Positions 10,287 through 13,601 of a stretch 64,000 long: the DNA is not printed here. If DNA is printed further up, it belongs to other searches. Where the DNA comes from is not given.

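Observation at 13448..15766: Partner-switching kinase and its STAS substrate fused in one polypeptide, together with a CheY-like receiver and an NrtA/NasS-like ligand-binding fold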

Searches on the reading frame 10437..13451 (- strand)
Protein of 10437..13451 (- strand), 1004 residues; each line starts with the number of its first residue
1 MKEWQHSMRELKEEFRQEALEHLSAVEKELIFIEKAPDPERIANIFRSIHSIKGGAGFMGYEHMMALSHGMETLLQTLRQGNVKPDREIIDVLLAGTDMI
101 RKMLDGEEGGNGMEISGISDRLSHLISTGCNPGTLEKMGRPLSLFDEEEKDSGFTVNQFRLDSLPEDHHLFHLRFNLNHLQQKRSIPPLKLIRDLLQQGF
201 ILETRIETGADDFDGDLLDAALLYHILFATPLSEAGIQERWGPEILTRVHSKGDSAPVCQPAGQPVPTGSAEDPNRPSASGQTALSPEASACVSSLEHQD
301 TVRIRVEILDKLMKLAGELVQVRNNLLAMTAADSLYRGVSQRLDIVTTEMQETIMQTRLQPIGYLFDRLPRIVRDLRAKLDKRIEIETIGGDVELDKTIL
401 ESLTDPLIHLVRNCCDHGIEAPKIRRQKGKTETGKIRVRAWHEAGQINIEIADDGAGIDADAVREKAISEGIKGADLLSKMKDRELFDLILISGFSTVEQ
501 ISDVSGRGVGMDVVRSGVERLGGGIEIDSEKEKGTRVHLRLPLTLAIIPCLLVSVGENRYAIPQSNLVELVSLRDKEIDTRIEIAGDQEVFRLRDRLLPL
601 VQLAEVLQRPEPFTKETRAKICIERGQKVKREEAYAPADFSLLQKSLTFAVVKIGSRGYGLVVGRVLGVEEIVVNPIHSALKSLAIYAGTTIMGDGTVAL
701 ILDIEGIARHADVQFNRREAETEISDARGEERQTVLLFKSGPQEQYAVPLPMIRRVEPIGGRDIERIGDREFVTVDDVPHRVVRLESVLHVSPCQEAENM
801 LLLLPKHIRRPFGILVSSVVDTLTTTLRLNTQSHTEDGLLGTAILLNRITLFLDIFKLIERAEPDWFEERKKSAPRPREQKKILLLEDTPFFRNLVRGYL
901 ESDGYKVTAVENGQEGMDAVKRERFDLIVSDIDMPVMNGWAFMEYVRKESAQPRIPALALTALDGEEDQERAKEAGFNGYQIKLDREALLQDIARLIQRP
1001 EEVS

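Call 3: search_protein_families(library=pfam, proteins=[window:10437-13451:-], max_evalue=0.01)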
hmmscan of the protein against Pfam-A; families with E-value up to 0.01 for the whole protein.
window:10437-13451:- (1004 aa): 5 families
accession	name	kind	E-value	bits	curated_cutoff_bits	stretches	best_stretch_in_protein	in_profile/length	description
PF01584.24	CheW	-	2.4e-27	95.7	23.5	2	550-710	2-136/138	CheW-like domain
PF00072.30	Response_reg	-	4.1e-21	75.7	30.2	1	883-991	1-108/111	Response regulator receiver domain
PF02518.31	HATPase_c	-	5.1e-17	62.8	26.4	1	405-544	4-110/111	Histidine kinase-, DNA gyrase B-, and HSP90-like ATPase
PF01627.28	Hpt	-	8.8e-15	55.2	24.6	1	10-98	1-79/84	Hpt domain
PF02895.20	H-kinase_dim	-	1.4e-06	29.1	23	1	300-357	2-68/68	Signal transducing histidine kinase, homodimeric domain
